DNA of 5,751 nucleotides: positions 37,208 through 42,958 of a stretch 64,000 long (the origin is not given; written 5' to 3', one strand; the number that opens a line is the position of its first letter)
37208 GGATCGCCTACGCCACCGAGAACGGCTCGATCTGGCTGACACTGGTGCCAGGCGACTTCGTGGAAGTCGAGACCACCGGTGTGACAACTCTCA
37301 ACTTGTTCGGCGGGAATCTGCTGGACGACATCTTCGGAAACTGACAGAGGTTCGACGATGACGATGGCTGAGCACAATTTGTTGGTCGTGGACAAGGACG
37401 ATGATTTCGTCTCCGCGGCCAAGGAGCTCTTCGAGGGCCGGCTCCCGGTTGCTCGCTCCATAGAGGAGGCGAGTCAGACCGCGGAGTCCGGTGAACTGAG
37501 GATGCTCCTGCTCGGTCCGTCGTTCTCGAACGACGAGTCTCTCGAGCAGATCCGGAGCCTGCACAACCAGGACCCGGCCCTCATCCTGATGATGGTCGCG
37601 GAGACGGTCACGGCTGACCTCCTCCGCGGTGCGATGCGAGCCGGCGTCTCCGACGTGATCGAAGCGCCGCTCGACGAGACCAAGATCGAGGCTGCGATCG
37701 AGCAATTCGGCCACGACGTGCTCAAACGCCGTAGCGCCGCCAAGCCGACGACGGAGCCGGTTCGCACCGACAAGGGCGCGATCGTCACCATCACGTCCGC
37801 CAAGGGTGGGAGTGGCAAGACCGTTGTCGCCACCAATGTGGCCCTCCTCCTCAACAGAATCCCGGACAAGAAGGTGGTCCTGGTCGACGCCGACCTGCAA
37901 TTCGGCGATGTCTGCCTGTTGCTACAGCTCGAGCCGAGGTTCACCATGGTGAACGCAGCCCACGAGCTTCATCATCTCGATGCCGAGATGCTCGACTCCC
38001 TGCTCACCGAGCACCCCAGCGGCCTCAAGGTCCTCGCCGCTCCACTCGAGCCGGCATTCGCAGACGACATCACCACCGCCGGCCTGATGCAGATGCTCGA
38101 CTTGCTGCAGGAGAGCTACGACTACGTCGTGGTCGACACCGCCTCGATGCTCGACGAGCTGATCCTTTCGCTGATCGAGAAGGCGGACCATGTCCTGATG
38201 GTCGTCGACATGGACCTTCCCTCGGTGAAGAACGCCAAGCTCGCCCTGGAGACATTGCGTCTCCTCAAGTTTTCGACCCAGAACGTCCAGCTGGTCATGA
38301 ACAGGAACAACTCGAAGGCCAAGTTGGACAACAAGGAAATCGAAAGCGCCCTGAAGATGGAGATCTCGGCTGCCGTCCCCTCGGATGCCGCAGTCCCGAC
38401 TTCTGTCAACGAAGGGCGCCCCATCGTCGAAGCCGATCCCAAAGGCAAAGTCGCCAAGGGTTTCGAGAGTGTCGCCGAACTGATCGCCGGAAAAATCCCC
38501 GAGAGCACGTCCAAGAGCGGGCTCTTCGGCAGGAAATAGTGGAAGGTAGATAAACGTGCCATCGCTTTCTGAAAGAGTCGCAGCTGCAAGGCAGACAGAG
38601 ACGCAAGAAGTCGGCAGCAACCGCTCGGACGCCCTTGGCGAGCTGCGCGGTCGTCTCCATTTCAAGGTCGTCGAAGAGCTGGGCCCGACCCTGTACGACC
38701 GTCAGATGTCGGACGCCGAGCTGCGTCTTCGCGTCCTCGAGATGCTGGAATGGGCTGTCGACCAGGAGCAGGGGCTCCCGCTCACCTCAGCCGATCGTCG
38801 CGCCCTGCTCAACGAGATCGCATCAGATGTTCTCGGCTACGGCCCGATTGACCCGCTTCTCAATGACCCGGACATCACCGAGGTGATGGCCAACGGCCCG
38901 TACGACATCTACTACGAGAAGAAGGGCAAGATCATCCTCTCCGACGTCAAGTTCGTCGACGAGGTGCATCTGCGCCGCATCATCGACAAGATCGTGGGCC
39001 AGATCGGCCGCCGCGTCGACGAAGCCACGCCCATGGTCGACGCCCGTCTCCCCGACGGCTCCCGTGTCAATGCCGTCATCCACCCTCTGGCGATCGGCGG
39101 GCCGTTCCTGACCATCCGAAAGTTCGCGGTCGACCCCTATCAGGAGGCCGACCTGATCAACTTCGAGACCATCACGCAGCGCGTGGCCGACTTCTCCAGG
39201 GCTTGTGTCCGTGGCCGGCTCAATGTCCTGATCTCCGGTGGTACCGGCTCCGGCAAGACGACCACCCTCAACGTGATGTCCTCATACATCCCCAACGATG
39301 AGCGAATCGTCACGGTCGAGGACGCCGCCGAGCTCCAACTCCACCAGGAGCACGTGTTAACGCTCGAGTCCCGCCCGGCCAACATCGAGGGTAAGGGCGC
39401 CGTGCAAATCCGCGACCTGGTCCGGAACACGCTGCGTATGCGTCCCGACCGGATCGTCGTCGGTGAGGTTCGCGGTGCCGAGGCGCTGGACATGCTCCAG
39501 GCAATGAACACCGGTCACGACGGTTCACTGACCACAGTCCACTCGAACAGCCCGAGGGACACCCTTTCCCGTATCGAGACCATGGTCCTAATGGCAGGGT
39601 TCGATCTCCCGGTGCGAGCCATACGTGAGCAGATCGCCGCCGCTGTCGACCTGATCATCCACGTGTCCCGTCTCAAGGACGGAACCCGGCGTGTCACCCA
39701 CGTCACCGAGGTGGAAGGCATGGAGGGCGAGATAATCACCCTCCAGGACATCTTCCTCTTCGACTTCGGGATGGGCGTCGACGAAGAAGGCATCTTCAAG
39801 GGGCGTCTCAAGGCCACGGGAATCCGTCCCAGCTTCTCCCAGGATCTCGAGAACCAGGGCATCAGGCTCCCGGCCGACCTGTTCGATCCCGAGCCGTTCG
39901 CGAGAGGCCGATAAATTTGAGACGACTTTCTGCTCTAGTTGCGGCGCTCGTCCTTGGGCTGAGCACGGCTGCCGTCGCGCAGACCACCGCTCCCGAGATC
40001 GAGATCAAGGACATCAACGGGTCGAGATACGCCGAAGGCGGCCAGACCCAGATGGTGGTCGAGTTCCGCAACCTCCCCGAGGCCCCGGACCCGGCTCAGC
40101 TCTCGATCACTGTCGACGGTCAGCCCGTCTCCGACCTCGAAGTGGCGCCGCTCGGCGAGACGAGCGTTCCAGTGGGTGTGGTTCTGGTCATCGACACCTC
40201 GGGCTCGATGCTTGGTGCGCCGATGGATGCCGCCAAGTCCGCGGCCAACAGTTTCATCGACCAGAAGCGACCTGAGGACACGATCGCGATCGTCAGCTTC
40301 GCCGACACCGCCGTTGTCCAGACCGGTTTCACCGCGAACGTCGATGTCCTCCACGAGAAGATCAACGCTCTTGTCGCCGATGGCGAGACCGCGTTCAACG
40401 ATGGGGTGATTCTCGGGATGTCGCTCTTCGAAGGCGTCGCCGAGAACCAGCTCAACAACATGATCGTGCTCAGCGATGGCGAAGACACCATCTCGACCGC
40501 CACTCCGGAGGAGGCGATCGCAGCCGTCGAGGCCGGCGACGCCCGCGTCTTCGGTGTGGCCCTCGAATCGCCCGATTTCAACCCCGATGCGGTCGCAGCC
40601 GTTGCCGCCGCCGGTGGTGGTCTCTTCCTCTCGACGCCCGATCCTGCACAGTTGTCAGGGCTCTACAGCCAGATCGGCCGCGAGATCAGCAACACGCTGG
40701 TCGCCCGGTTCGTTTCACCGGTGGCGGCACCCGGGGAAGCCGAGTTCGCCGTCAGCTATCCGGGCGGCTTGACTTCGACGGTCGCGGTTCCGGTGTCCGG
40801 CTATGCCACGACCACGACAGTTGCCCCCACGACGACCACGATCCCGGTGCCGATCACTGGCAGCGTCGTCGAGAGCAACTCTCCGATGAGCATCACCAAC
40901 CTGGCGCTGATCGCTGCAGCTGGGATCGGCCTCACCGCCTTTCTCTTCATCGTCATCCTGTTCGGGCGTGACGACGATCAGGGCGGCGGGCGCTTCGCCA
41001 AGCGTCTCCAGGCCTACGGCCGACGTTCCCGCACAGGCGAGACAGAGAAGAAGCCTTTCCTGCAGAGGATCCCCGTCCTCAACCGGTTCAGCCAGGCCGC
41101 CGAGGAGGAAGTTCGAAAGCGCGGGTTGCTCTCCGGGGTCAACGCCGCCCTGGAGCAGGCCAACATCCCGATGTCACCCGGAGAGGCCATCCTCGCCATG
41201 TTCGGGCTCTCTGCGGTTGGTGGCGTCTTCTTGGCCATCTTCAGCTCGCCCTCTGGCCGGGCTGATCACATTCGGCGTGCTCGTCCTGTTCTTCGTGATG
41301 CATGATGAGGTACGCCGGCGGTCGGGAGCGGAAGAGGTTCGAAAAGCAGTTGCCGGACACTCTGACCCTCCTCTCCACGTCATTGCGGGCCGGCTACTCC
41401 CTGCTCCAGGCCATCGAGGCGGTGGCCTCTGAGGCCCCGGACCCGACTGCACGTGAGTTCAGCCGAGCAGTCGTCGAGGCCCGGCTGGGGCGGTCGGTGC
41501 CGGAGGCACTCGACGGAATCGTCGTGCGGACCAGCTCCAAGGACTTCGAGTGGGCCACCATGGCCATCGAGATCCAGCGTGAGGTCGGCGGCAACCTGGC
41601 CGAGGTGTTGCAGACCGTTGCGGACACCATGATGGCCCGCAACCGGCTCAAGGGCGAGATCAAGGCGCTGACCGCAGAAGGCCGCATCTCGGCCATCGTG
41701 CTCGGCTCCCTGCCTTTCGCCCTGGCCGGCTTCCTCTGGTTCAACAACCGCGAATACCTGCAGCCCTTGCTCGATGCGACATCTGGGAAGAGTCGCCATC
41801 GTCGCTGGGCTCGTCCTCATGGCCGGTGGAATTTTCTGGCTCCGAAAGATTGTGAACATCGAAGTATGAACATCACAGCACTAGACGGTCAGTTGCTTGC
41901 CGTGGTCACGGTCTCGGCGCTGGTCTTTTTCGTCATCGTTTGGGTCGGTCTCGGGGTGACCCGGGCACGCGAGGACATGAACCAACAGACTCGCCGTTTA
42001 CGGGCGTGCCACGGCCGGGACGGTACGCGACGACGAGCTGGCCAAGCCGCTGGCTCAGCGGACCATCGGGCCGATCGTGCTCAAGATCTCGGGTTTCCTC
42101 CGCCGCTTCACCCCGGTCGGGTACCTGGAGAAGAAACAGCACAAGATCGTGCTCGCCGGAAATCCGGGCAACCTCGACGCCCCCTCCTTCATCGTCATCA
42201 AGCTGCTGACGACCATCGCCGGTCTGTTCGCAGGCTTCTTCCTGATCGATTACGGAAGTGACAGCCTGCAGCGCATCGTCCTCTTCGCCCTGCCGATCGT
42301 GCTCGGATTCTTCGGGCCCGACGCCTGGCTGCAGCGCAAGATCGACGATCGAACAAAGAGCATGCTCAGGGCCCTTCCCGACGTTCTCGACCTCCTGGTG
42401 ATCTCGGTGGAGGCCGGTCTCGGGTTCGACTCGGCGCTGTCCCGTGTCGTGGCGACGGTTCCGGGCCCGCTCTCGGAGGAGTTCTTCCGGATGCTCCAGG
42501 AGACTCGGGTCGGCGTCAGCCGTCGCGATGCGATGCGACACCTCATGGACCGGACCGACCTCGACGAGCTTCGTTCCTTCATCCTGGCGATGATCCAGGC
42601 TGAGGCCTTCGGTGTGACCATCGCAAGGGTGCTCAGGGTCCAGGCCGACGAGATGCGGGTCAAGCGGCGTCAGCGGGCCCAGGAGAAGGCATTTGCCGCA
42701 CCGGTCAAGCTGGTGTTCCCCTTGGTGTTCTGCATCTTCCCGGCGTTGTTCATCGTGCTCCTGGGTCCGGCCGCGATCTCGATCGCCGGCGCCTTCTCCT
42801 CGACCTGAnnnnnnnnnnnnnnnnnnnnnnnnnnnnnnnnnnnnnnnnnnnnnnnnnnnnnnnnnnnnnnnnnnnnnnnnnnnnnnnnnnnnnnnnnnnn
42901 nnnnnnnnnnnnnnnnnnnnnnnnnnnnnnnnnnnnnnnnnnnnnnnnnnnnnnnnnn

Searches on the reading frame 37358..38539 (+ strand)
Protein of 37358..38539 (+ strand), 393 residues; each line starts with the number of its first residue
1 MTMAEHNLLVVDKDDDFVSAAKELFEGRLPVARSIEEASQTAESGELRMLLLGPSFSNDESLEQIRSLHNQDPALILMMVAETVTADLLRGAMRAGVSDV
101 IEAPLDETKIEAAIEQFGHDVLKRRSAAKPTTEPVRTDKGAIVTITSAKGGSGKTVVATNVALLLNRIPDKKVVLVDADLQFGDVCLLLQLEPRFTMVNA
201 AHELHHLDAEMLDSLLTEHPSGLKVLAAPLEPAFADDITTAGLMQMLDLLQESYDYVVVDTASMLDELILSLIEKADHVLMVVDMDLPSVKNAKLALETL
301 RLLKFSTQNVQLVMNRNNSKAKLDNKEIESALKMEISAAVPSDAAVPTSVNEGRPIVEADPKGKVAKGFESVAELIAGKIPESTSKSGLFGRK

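Call 57: search_protein_families(library=pfam, proteins=[window:37358-38539:+], max_evalue=0.001)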
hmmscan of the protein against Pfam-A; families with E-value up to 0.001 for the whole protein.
window:37358-38539:+ (393 aa): 6 families
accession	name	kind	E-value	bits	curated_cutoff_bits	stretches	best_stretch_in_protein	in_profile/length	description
PF13614.12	AAA_31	-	2.3e-13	50.9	27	1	142-306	3-170/177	AAA domain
PF01656.29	CbiA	-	1.5e-11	44.8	25.4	1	143-356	1-125/125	CobQ/CobB/MinD/ParA nucleotide binding domain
PF10609.15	ParA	-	2.4e-10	40.7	27.1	1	142-376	5-245/246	NUBPL iron-transfer P-loop NTPase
PF00072.30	Response_reg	-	8.1e-06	26.4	30.2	0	9-115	2-111/111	Response regulator receiver domain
PF00142.24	Fer4_NifH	-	1.2e-05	25.3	25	1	148-378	7-246/271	4Fe-4S iron sulfur cluster binding proteins, NifH/frxC family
PF06564.18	CBP_BcsQ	-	0.00016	21.7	21.3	0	243-373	105-230/234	Cellulose biosynthesis protein BcsQ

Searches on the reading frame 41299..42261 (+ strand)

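Call 24: search_protein_families(library=pfam, proteins=[window:41299-42261:+], max_evalue=0.001)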
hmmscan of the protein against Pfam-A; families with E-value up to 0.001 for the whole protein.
window:41299-42261:+ (320 aa): 1 family
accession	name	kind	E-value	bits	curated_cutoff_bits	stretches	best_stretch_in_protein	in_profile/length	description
PF00482.28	T2SSF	-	1.3e-21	77.3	25.2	1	22-146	2-123/125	Type II secretion system (T2SS), protein F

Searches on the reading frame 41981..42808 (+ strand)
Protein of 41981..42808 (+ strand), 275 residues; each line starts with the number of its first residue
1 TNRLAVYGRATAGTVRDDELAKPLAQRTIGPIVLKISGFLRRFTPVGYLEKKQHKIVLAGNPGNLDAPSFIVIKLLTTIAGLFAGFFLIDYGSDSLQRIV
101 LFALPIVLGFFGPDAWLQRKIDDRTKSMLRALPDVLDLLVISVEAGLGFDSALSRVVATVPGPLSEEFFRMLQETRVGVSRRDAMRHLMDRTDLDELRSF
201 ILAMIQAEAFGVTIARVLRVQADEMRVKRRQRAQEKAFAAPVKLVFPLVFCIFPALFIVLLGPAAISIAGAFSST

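Call 24: search_protein_families(library=pfam, proteins=[window:41981-42808:+], max_evalue=0.001)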
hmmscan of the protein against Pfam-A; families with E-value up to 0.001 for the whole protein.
window:41981-42808:+ (275 aa): 1 family
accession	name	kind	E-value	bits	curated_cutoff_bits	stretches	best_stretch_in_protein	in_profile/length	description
PF00482.28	T2SSF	-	2.4e-20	73.2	25.2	1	136-261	2-124/125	Type II secretion system (T2SS), protein F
